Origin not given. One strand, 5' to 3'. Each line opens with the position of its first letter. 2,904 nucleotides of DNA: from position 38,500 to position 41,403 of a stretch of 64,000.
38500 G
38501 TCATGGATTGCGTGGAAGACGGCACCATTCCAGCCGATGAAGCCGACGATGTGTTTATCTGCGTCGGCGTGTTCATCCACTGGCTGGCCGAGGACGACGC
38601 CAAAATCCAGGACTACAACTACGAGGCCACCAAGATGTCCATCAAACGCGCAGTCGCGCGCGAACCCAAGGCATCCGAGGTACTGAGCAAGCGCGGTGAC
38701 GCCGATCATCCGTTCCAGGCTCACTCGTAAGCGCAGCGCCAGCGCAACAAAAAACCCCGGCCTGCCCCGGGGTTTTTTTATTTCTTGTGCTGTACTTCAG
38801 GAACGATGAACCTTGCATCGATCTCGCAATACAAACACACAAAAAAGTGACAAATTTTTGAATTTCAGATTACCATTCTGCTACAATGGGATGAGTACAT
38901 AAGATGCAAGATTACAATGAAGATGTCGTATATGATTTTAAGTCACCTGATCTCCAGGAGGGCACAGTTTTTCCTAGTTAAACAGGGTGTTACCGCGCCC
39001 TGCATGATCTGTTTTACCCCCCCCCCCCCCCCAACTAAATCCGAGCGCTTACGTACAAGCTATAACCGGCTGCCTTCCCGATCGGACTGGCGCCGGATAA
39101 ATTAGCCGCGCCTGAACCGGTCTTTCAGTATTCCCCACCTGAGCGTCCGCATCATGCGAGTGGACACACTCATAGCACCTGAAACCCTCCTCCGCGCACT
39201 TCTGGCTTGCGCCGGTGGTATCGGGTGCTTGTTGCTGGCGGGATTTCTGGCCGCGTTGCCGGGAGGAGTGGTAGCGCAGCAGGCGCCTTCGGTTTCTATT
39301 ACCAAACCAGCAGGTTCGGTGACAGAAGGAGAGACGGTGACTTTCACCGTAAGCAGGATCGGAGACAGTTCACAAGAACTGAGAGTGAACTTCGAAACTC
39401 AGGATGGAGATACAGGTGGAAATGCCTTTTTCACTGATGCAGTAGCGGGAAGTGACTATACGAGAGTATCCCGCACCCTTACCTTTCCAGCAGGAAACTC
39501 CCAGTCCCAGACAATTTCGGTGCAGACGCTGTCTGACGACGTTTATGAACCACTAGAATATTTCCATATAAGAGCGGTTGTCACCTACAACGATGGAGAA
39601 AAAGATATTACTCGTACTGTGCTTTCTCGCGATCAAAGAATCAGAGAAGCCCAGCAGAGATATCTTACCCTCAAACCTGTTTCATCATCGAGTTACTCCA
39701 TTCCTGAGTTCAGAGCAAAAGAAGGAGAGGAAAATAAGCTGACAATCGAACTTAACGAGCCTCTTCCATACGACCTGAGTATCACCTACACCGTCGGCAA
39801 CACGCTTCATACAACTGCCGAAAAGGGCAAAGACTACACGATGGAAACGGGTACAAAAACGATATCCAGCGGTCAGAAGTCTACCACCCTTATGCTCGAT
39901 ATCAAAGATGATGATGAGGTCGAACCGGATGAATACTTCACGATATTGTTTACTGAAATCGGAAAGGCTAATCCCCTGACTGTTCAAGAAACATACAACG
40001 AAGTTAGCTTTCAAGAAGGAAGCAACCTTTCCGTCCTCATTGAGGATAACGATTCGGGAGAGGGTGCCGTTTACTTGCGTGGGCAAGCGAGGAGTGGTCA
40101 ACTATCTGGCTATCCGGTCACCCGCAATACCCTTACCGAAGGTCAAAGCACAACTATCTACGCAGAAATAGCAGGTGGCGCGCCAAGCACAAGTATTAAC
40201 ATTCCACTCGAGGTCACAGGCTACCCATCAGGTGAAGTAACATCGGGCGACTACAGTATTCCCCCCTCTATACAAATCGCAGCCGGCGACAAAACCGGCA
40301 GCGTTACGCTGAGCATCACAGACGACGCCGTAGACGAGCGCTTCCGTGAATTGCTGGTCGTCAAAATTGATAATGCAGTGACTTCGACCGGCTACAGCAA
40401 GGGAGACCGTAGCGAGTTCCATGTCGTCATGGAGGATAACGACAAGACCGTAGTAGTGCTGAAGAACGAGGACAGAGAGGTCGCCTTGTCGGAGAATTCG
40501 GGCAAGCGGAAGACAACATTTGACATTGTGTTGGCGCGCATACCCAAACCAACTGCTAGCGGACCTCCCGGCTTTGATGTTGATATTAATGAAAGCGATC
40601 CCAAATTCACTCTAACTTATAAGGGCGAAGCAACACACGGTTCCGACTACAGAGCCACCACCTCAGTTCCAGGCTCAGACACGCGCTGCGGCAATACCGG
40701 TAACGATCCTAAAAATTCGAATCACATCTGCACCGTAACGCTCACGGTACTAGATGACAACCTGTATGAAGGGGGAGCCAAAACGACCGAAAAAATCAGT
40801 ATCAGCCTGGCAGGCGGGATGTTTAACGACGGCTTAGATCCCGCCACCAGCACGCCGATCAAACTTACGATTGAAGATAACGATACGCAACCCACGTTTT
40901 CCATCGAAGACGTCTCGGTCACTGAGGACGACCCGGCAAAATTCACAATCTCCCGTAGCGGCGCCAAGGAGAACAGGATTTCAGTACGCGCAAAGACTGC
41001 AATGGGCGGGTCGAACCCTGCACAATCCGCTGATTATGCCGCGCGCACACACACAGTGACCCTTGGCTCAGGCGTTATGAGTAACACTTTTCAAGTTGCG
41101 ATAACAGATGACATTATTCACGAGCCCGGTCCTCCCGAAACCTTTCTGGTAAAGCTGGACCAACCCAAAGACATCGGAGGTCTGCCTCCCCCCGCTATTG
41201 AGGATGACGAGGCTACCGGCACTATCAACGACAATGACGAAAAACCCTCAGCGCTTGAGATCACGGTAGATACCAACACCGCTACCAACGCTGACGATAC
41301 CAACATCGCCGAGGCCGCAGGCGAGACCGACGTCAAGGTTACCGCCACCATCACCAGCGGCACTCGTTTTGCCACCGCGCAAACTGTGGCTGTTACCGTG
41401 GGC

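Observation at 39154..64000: Giant plus-strand Calx-beta-repeat gene missed by the ORF track, which shows a spurious 5,830-aa antisense ORF instead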

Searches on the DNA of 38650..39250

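Call 75: search_rna_families(source=window, start=38650, end=39250, threshold=evalue, max_evalue=1)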
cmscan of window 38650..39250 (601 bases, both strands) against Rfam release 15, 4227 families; matches with E-value up to 1: 6.
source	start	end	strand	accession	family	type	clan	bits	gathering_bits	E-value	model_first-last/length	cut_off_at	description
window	38746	38864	-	RF01859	Phe_leader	Cis-reg; leader;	-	24.1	55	0.11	1-125/125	no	Phenylalanine leader peptide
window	38745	38870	-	RF02449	ncr1015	Gene; sRNA;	-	23.8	60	0.54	1-121/121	no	Bacillus sRNA ncr1015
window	38723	38794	+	RF02621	BSnc120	Gene; sRNA;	-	22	114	0.02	1-88/88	no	Brucella sRNA 120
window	38747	38873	-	RF00512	Leu_leader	Cis-reg; leader;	-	19.6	50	0.16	1-148/148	no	Leucine operon leader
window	38752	38817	-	RF02236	asX2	Gene; sRNA;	-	18.5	70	0.42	1-87/87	no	Xanthomonas sRNA asX2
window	38660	38774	+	RF02236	asX2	Gene; sRNA;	-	17.5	70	0.75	1-87/87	no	Xanthomonas sRNA asX2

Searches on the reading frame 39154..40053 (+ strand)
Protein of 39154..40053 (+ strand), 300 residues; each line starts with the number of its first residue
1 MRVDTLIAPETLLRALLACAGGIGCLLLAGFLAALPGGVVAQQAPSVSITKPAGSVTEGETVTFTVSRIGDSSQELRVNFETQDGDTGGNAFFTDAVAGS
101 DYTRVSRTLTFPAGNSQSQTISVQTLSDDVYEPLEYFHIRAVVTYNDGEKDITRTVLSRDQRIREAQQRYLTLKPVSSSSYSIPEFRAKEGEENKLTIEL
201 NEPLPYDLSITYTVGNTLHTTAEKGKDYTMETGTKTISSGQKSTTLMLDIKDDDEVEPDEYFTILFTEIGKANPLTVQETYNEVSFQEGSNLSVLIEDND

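Call 33: search_protein_families(library=pfam, proteins=[window:39154-40053:+], max_evalue=1)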
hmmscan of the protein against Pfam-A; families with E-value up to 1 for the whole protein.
window:39154-40053:+ (300 aa): 5 families
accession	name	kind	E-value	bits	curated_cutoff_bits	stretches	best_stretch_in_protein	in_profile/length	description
PF03160.20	Calx-beta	-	6.6e-20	71.7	27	2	42-140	3-93/119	Calx-beta domain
PF08522.16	BT_3987-like_N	-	2.1e-05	25.6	25.9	2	185-261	20-107/120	BT_3987-like, N-terminal domain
PF20579.4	LapA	-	0.0012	19.7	27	0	47-82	5-39/99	LapA domain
PF02018.23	CBM_4_9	-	0.0064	17.3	25.9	1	47-125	53-131/136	Carbohydrate binding domain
PF16397.10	DUF5006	-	0.012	15.2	34.1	1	189-279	160-245/263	Domain of unknown function (DUF5006)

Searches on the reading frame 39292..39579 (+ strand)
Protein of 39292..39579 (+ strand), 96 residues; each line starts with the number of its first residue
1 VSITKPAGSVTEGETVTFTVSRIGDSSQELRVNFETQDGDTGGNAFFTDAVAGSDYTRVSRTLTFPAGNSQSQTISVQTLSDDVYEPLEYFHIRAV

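Call 106: search_solved_structures(query=A6, max_evalue=0.01)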
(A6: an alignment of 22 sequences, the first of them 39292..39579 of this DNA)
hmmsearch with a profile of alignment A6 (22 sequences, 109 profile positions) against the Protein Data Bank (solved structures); distinct sequences matched with E-value up to 0.01: 15.
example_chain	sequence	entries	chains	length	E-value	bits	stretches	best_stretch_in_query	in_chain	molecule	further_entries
3us9_A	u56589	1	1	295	8.7e-16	61.2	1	18-109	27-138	Sodium/calcium exchanger 1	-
8sgi_A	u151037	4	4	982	1e-14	57.8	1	18-109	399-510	Sodium/calcium exchanger 1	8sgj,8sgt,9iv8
3rb5_A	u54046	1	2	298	1.4e-13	54.1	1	10-109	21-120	Na/Ca exchange protein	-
3rb7_A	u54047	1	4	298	1.7e-13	53.9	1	10-109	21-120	Na/Ca exchange protein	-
2fws_A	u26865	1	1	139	3.4e-12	49.7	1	18-109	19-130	Sodium/calcium exchanger 1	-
2dpk_A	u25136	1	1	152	4.6e-12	49.3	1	18-109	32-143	Sodium/calcium exchanger 1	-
8jp0_A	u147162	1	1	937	6.3e-12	48.8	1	18-109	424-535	Sodium/calcium exchanger 1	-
3gin_A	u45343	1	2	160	1.5e-11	47.6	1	18-109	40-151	Sodium/calcium exchanger 1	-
3e9t_A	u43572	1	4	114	3.9e-10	43.1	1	10-109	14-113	Na/Ca exchange protein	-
3ead_A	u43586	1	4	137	6.9e-10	42.3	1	10-109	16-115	Na/Ca exchange protein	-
9xg1_A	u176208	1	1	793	0.00029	24.1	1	3-109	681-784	Protein-asparaginase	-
2lt9_A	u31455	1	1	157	0.0014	22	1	18-108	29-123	Protein Slc8a3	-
2fwu_A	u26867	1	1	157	0.0027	21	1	19-107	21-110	Sodium/calcium exchanger 1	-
2kls_A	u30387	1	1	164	0.0031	20.9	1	19-107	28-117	Sodium/calcium exchanger 1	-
6v3p_C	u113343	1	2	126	0.0042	20.4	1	2-94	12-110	IgA FC receptor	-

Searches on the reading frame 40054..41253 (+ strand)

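Call 33: search_protein_families(library=pfam, proteins=[window:40054-41253:+], max_evalue=1)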
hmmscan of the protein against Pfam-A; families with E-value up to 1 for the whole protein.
window:40054-41253:+ (400 aa): 3 families
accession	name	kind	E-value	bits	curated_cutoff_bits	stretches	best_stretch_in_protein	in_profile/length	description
PF03160.20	Calx-beta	-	9.4e-10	39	27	1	276-395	2-119/119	Calx-beta domain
PF08522.16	BT_3987-like_N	-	0.027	15.6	25.9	0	62-92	68-101/120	BT_3987-like, N-terminal domain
PF18306.6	LDcluster4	-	0.12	12.5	26.3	1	85-148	75-135/151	SLOG cluster4 family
